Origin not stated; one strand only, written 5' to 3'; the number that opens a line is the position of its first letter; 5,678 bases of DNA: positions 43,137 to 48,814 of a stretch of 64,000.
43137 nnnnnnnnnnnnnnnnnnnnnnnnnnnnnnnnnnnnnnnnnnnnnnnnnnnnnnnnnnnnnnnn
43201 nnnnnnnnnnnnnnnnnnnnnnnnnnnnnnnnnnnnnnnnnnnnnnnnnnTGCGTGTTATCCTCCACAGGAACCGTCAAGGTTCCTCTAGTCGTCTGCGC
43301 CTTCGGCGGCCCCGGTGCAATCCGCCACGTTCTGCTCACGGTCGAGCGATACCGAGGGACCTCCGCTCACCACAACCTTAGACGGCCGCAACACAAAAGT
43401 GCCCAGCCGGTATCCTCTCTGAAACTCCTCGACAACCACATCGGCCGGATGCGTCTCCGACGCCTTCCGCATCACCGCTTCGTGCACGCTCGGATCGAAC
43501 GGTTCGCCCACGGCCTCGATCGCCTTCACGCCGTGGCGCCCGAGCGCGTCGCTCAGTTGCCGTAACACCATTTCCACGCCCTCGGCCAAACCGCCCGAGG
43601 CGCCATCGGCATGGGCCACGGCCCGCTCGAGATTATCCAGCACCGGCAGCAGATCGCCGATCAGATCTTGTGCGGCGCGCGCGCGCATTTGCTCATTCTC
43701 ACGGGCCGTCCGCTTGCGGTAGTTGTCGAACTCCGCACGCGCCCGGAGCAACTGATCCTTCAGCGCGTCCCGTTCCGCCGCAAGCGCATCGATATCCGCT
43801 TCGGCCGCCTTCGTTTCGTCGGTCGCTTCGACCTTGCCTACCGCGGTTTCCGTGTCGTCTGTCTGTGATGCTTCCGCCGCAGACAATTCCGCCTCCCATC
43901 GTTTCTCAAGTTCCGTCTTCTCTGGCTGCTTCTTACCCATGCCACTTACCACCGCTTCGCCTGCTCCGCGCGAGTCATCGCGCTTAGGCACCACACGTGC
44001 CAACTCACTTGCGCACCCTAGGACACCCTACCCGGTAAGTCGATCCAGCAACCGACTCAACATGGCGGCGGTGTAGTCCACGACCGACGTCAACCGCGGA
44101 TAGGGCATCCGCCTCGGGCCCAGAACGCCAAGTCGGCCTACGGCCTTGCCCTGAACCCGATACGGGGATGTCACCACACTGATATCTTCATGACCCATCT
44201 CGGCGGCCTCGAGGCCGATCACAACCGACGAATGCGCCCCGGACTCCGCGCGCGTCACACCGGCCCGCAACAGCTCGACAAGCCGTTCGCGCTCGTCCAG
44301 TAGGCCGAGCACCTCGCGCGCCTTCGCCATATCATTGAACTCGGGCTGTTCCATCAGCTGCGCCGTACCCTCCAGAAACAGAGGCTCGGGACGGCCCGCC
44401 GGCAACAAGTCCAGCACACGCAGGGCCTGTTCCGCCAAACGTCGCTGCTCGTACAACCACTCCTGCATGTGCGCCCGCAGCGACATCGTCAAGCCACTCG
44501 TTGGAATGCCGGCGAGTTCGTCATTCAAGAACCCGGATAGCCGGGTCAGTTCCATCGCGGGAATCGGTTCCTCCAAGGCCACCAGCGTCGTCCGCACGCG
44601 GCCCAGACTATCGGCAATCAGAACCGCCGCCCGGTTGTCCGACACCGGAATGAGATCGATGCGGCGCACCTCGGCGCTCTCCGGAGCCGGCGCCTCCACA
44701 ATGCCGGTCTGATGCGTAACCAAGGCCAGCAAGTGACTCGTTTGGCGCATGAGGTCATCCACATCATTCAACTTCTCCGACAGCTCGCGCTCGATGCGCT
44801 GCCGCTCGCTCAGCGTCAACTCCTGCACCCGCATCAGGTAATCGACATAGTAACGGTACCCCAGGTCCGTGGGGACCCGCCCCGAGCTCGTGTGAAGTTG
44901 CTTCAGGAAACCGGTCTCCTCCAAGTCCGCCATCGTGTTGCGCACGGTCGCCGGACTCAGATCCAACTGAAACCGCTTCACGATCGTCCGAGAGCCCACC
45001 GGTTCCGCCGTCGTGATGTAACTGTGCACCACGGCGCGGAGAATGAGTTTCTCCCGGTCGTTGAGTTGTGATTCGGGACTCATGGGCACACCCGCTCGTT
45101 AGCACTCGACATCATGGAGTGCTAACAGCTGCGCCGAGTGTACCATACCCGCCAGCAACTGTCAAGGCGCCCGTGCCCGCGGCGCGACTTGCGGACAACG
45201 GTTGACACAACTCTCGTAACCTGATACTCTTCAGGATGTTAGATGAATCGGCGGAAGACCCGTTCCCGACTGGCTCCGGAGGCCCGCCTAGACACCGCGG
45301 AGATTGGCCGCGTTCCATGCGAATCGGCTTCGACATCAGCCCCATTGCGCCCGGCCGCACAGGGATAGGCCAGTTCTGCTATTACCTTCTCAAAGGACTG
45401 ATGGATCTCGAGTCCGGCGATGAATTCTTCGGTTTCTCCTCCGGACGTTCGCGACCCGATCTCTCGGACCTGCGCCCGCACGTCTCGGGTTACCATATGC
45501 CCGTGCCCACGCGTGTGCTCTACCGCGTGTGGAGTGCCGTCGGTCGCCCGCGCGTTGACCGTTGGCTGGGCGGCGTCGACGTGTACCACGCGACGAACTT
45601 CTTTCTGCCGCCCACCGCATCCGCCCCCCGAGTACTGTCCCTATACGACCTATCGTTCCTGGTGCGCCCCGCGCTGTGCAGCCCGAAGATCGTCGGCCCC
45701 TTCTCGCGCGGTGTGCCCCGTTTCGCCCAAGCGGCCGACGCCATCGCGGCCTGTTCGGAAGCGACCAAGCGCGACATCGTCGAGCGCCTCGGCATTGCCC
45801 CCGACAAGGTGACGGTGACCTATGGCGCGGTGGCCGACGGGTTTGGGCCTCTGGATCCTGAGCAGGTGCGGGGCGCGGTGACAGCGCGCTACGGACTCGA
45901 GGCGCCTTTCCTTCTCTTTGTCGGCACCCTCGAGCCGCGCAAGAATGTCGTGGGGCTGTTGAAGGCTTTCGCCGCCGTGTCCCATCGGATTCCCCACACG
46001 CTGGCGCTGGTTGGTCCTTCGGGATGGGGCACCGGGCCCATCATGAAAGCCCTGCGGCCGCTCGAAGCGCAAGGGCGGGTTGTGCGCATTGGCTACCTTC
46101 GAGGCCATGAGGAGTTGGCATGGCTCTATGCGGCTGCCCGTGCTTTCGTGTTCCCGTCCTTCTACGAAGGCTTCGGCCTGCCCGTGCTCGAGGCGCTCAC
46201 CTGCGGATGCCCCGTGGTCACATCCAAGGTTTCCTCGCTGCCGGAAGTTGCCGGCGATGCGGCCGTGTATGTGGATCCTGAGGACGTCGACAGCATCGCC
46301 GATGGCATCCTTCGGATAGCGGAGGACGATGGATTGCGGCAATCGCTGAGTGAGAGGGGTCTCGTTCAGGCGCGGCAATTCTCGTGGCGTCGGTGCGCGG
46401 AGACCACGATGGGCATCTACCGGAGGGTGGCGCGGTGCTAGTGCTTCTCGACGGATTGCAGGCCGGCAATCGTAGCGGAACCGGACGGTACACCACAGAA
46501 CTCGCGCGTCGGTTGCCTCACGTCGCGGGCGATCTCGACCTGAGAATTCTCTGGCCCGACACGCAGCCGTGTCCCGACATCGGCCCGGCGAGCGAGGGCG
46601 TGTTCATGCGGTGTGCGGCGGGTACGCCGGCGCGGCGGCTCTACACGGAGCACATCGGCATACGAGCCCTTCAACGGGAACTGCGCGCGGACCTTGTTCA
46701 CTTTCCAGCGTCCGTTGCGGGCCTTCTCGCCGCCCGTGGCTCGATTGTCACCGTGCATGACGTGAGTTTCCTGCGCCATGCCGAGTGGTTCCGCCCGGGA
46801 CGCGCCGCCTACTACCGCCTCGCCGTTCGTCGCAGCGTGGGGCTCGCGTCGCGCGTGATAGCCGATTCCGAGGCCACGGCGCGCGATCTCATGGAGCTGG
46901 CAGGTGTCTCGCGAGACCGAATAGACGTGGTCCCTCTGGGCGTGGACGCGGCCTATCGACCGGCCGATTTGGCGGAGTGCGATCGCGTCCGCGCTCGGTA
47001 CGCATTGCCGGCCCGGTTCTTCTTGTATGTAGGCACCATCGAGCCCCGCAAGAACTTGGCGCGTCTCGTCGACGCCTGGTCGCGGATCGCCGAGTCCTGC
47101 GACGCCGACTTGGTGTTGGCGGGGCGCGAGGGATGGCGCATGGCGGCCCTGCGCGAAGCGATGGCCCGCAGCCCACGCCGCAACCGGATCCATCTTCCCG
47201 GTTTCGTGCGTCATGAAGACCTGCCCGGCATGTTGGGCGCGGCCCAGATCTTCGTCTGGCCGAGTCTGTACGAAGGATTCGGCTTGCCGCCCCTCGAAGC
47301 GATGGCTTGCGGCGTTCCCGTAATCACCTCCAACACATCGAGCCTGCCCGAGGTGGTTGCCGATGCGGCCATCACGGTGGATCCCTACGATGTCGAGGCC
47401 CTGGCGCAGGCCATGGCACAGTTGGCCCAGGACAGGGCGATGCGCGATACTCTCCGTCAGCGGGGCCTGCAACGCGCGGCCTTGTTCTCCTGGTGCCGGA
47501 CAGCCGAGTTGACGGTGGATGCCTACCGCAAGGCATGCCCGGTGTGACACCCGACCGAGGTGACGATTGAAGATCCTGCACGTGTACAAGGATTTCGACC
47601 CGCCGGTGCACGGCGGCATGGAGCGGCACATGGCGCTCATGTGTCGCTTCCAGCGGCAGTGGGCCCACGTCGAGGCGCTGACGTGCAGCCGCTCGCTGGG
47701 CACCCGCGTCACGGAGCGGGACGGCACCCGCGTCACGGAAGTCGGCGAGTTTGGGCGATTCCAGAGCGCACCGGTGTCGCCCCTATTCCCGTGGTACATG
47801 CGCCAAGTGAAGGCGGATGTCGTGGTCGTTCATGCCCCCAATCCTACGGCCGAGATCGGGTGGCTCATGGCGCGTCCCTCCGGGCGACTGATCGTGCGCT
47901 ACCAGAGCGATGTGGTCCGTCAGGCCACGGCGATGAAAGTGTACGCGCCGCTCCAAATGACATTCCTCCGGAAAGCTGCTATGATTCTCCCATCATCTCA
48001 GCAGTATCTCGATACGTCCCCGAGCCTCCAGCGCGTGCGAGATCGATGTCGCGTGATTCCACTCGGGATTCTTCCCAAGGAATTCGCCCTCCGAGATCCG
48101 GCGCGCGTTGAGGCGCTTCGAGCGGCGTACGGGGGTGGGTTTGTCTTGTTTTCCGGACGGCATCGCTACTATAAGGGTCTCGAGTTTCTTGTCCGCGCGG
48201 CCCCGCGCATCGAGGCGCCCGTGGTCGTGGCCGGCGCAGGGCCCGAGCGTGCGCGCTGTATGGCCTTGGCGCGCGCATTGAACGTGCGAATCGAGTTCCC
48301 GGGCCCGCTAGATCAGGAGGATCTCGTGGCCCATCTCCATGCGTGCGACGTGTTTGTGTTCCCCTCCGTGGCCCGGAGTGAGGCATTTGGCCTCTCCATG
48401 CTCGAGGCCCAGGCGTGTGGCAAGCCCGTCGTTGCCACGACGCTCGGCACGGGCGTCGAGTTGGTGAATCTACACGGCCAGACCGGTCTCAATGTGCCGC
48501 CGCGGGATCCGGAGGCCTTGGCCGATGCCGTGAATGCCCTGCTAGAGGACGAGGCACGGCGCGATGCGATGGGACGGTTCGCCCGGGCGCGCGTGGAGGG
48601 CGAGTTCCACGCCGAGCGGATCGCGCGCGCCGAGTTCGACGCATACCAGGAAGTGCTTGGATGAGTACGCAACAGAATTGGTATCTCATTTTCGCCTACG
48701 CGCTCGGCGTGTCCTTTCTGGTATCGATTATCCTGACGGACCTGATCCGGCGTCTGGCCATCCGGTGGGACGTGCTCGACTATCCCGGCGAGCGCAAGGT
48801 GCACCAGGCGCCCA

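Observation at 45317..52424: A translationally coupled glycan-assembly operon ending in a Wzy_C/PglL-like protein with a large C-terminal domain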

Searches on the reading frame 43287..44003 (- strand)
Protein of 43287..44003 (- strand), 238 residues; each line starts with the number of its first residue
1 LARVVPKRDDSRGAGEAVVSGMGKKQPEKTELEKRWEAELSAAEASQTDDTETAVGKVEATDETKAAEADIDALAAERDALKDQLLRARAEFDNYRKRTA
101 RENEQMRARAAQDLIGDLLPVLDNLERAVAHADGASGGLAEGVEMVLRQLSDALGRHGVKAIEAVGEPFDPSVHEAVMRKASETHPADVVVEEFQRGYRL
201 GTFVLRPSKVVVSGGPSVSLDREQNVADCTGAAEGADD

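Call 8: search_protein_families(library=pfam, proteins=[window:43287-44003:-], max_evalue=0.01)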
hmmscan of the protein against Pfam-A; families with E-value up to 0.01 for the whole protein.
window:43287-44003:- (238 aa): 2 families
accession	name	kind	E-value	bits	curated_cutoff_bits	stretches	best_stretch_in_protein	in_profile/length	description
PF01025.24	GrpE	-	2e-49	167.9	25.8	1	58-213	7-164/165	GrpE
PF14197.11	Cep57_CLD_2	-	0.0045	17.5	27.1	0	61-102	16-57/67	Centrosome localisation domain of PPC89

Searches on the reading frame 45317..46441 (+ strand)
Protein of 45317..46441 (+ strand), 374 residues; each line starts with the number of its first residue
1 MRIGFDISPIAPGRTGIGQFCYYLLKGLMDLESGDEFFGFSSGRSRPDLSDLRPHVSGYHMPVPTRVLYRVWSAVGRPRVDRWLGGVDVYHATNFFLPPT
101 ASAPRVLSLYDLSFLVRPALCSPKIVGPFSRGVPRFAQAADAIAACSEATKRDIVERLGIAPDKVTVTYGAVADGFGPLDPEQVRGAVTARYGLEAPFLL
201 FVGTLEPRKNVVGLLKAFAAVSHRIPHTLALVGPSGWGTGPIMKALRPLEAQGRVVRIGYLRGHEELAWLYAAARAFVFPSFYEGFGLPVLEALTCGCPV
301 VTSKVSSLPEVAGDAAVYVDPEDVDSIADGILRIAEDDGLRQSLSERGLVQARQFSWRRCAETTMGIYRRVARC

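Call 8: search_protein_families(library=pfam, proteins=[window:45317-46441:+], max_evalue=0.01)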
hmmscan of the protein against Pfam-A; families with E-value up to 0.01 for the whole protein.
window:45317-46441:+ (374 aa): 5 families
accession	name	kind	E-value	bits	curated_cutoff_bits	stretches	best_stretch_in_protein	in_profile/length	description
PF00534.26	Glycos_transf_1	-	5.3e-30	104.6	26.4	1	196-348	15-169/172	Glycosyl transferases group 1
PF13692.12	Glyco_trans_1_4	-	1.3e-27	97.2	27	1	197-337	2-142/142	Glycosyl transferases group 1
PF13439.12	Glyco_transf_4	-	2.7e-09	37.7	28.5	1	16-172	3-166/170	Glycosyltransferase Family 4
PF20706.3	GT4-conflict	-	5.6e-09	35.9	26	1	196-311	197-319/385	Family 4 Glycosyltransferase in conflict systems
PF13524.12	Glyco_trans_1_2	-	1.3e-07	32.1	25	1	227-363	15-141/144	Glycosyl transferase-like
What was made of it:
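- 45317..46441 (+): g1, GT4 glycosyltransferase (374 aa). Accessory: present only in a subset of lineages. Pfam Glycos_transf_1 E 5e-30 plus Glyco_transf_4 (call 8).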

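Call 9: search_protein_families(library=ncbifam, proteins=[window:45317-46441:+], max_evalue=0.01)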
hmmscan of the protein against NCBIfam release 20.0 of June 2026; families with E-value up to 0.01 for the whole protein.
window:45317-46441:+ (374 aa): 32 families (the best 25 are shown)
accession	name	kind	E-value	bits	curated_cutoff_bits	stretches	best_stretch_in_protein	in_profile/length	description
TIGR04047.1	MSMEG_0565_glyc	hypoth_equivalog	2.1e-33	116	259.85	1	137-370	136-373/373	MSMEG_0565 family glycosyltransferase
TIGR03449.1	mycothiol_MshA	equivalog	1.8e-26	93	462.5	1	138-371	163-403/406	D-inositol-3-phosphate glycosyltransferase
TIGR02149.1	glgA_Coryne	subfamily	7.9e-26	91.1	302.4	1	138-371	143-390/391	glycogen synthase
TIGR03999.1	thiol_BshA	equivalog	3.1e-20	72.4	273.7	1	138-372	143-374/375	N-acetyl-alpha-D-glucosaminyl L-malate synthase BshA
TIGR03088.1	stp2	hypoth_equivalog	2.7e-16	59.6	409.05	1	154-371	151-373/374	TIGR03088 family PEP-CTERM/XrtA system glycosyltransferase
NF050063.1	ProtGlycPglJ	equivalog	3.9e-16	59.2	500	1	138-365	143-360/363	N-acetylgalactosamine-N,N'-diacetylbacillosaminyl-diphospho-undecaprenol 4-alpha-N-acetylgalactosaminyltransferase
NF053787.1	GlcN_PG_synth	equivalog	1e-15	57.4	480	1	138-372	142-360/361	N-acetylglucosaminyl phosphatidylglycerol synthase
NF038295.1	EPS_HpsP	equivalog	1.3e-15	57.4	550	1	142-371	157-387/388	hormogonium polysaccharide biosynthesis glycosyltransferase HpsP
TIGR04157.1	glyco_rSAM_CFB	subfamily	1.6e-12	47.2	400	1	135-315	165-342/406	TIGR04157 family glycosyltransferase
NF041876.1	EPS_EpsE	equivalog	1.9e-12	47.2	400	1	201-363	219-388/389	exopolysaccharide biosynthesis GT4 family glycosyltransferase EpsE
NF047684.1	TeichurnBiosyTuaC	equivalog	4.5e-12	45.6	550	1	138-371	163-389/391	teichuronic acid biosynthesis protein TuaC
TIGR02468.1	sucrsPsyn_pln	equivalog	1.3e-09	36.5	1143.95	1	276-363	574-663/1051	sucrose-phosphate synthase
NF038229.1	Glyco4_Geo_Pelo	equivalog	3.9e-08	32.7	400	1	137-372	107-337/338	GPMC system family 4 glycosyltransferase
NF050056.1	ProtGlycPglH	equivalog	4.1e-07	29.4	600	1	198-365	181-347/354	GalNAc-alpha-(1->4)-GalNAc-alpha-(1->3)-diNAcBac-PP-undecaprenol alpha-1,4-N-acetyl-D-galactosaminyltransferase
NF053513.1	Gtran_IagA_BgsA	equivalog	4.1e-07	29.3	460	1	253-371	216-331/333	LTA glycolipid anchor biosynthesis glycosyltransferase, IagA/BgsA family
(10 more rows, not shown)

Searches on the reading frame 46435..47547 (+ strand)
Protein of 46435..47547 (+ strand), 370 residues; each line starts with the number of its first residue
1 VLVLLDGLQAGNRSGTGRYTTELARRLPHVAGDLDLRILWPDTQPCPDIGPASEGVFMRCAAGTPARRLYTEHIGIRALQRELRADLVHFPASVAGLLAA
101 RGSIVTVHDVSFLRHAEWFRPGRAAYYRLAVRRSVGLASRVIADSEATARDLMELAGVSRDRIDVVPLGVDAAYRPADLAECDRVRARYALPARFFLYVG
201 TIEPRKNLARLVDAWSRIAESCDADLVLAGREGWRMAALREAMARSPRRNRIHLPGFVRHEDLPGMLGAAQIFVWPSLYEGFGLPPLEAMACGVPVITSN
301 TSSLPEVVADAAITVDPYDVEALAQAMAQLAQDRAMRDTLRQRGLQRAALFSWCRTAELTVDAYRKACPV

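Call 8: search_protein_families(library=pfam, proteins=[window:46435-47547:+], max_evalue=0.01)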
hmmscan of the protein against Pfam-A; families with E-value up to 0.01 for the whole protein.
window:46435-47547:+ (370 aa): 6 families
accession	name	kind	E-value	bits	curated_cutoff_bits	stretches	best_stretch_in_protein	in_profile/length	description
PF00534.26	Glycos_transf_1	-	2e-34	119.1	26.4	1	194-345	16-170/172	Glycosyl transferases group 1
PF13692.12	Glyco_trans_1_4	-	3.5e-32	112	27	1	196-333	4-142/142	Glycosyl transferases group 1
PF13439.12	Glyco_transf_4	-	2.2e-17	64.1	28.5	1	14-172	2-168/170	Glycosyltransferase Family 4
PF20706.3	GT4-conflict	-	8.3e-12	45.2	26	1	199-316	203-325/385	Family 4 Glycosyltransferase in conflict systems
PF13579.12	Glyco_trans_4_4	-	8.6e-12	46.1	29.7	1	14-169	1-158/158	Glycosyl transferase 4-like domain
PF13524.12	Glyco_trans_1_2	-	5.8e-08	33.2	25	1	211-348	5-129/144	Glycosyl transferase-like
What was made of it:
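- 46435..47547 (+): g2, GT4 glycosyltransferase (370 aa from GTG 46435, or 368 aa from GTG 46441). Accessory. Pfam Glycos_transf_1 E 2e-34 (call 8).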

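Call 9: search_protein_families(library=ncbifam, proteins=[window:46435-47547:+], max_evalue=0.01)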
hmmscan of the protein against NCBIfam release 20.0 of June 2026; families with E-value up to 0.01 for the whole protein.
window:46435-47547:+ (370 aa): 33 families (the best 25 are shown)
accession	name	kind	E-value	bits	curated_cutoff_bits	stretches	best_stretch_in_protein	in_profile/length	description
TIGR04047.1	MSMEG_0565_glyc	hypoth_equivalog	1.4e-35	123.1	259.85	1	129-365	130-372/373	MSMEG_0565 family glycosyltransferase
TIGR02149.1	glgA_Coryne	subfamily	9.5e-32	110.6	302.4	1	95-367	101-390/391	glycogen synthase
TIGR03449.1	mycothiol_MshA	equivalog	3.4e-27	95.4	462.5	1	132-368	159-404/406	D-inositol-3-phosphate glycosyltransferase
TIGR03999.1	thiol_BshA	equivalog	7.1e-22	77.8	273.7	1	125-360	132-366/375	N-acetyl-alpha-D-glucosaminyl L-malate synthase BshA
NF038295.1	EPS_HpsP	equivalog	3.1e-21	75.8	550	1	157-366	173-386/388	hormogonium polysaccharide biosynthesis glycosyltransferase HpsP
NF041876.1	EPS_EpsE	equivalog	4.3e-21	75.6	400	1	154-348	179-376/389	exopolysaccharide biosynthesis GT4 family glycosyltransferase EpsE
TIGR03088.1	stp2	hypoth_equivalog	1.2e-20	73.9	409.05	1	80-359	77-365/374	TIGR03088 family PEP-CTERM/XrtA system glycosyltransferase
NF053787.1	GlcN_PG_synth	equivalog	8.9e-20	70.8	480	1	135-366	141-358/361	N-acetylglucosaminyl phosphatidylglycerol synthase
NF047684.1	TeichurnBiosyTuaC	equivalog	1.6e-17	63.6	550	1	130-364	157-386/391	teichuronic acid biosynthesis protein TuaC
TIGR04157.1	glyco_rSAM_CFB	subfamily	3.3e-15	56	400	1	137-314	169-345/406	TIGR04157 family glycosyltransferase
TIGR04063.1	stp3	hypoth_equivalog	2.1e-14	53.2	442.05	1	144-347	164-374/397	TIGR04063 family PEP-CTERM/XrtA system glycosyltransferase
NF038298.1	EPS_HpsO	equivalog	4.9e-13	48.6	575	1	162-349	169-368/388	hormogonium polysaccharide biosynthesis glycosyltransferase HpsO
NF007640.0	PRK10307.1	subfamily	1.1e-12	47.6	276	1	156-348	189-387/411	WcaI family glycosyltransferase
NF038229.1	Glyco4_Geo_Pelo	equivalog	5e-12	45.5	400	1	129-346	101-314/338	GPMC system family 4 glycosyltransferase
NF050063.1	ProtGlycPglJ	equivalog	2.3e-11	43.5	500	1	138-357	145-356/363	N-acetylgalactosamine-N,N'-diacetylbacillosaminyl-diphospho-undecaprenol 4-alpha-N-acetylgalactosaminyltransferase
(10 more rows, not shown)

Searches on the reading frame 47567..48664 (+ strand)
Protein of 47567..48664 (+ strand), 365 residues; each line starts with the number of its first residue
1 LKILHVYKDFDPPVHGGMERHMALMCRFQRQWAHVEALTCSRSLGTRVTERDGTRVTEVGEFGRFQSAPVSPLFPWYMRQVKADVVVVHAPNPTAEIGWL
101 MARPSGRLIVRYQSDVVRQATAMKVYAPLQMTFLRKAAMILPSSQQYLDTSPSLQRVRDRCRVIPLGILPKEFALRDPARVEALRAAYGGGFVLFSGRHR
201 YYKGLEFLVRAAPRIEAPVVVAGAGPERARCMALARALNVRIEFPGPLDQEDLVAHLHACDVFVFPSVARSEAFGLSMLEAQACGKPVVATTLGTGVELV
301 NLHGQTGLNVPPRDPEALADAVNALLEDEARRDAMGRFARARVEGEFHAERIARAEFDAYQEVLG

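Call 8: search_protein_families(library=pfam, proteins=[window:47567-48664:+], max_evalue=0.01)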
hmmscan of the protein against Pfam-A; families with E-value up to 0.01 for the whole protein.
window:47567-48664:+ (365 aa): 6 families
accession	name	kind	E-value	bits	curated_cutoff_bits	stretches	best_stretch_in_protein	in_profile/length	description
PF00534.26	Glycos_transf_1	-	1.5e-35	122.7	26.4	1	191-341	16-171/172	Glycosyl transferases group 1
PF13692.12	Glyco_trans_1_4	-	5.4e-34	117.9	27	1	193-328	4-142/142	Glycosyl transferases group 1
PF13579.12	Glyco_trans_4_4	-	2.2e-10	41.5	29.7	1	16-167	1-158/158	Glycosyl transferase 4-like domain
PF13524.12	Glyco_trans_1_2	-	1.5e-09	38.4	25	1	206-354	3-140/144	Glycosyl transferase-like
PF20706.3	GT4-conflict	-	4e-06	26.5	26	1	193-292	200-312/385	Family 4 Glycosyltransferase in conflict systems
PF13439.12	Glyco_transf_4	-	5.7e-06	26.9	28.5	1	16-168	2-166/170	Glycosyltransferase Family 4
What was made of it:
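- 47567..48664 (+): g3, GT4 glycosyltransferase (365 aa, TTG start). Core partner of the module. Pfam Glycos_transf_1 E 1.5e-35 (call 8).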

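Call 9: search_protein_families(library=ncbifam, proteins=[window:47567-48664:+], max_evalue=0.01)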
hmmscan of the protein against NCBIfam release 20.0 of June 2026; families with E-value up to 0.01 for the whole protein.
window:47567-48664:+ (365 aa): 31 families (the best 25 are shown)
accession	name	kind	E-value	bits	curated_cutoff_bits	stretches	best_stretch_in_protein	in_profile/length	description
NF041876.1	EPS_EpsE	equivalog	7e-26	91.4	400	1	123-354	148-387/389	exopolysaccharide biosynthesis GT4 family glycosyltransferase EpsE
TIGR03088.1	stp2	hypoth_equivalog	8e-26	91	409.05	1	217-364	230-374/374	TIGR03088 family PEP-CTERM/XrtA system glycosyltransferase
TIGR03449.1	mycothiol_MshA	equivalog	2.7e-23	82.5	462.5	1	191-362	221-402/406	D-inositol-3-phosphate glycosyltransferase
TIGR02149.1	glgA_Coryne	subfamily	4.6e-23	82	302.4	1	148-364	160-391/391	glycogen synthase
TIGR03999.1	thiol_BshA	equivalog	6e-21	74.8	273.7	1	213-364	226-374/375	N-acetyl-alpha-D-glucosaminyl L-malate synthase BshA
NF053787.1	GlcN_PG_synth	equivalog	1.5e-18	66.8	480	1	160-364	165-360/361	N-acetylglucosaminyl phosphatidylglycerol synthase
NF047684.1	TeichurnBiosyTuaC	equivalog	6.2e-17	61.6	550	1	135-364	163-390/391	teichuronic acid biosynthesis protein TuaC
TIGR04063.1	stp3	hypoth_equivalog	1.3e-16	60.5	442.05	1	159-363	180-395/397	TIGR04063 family PEP-CTERM/XrtA system glycosyltransferase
TIGR04047.1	MSMEG_0565_glyc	hypoth_equivalog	1.1e-15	57.6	259.85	1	230-361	244-372/373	MSMEG_0565 family glycosyltransferase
NF007640.0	PRK10307.1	subfamily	3.8e-13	49.1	276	1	191-354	230-398/411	WcaI family glycosyltransferase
NF038295.1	EPS_HpsP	equivalog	1.9e-12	46.9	550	1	113-363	130-387/388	hormogonium polysaccharide biosynthesis glycosyltransferase HpsP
TIGR04005.1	wcaL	equivalog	3.5e-11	42.6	537.6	1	119-354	157-397/406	colanic acid biosynthesis glycosyltransferase WcaL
NF038011.1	PelF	equivalog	1.8e-09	37.2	100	1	159-352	280-481/489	GT4 family glycosyltransferase PelF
TIGR02472.1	sucr_P_syn_N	equivalog_domain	9e-09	34.6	576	1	262-333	343-411/439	sucrose-phosphate synthase, putative, glycosyltransferase domain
NF050063.1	ProtGlycPglJ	equivalog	1.4e-08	34.4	500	1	190-356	194-359/363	N-acetylgalactosamine-N,N'-diacetylbacillosaminyl-diphospho-undecaprenol 4-alpha-N-acetylgalactosaminyltransferase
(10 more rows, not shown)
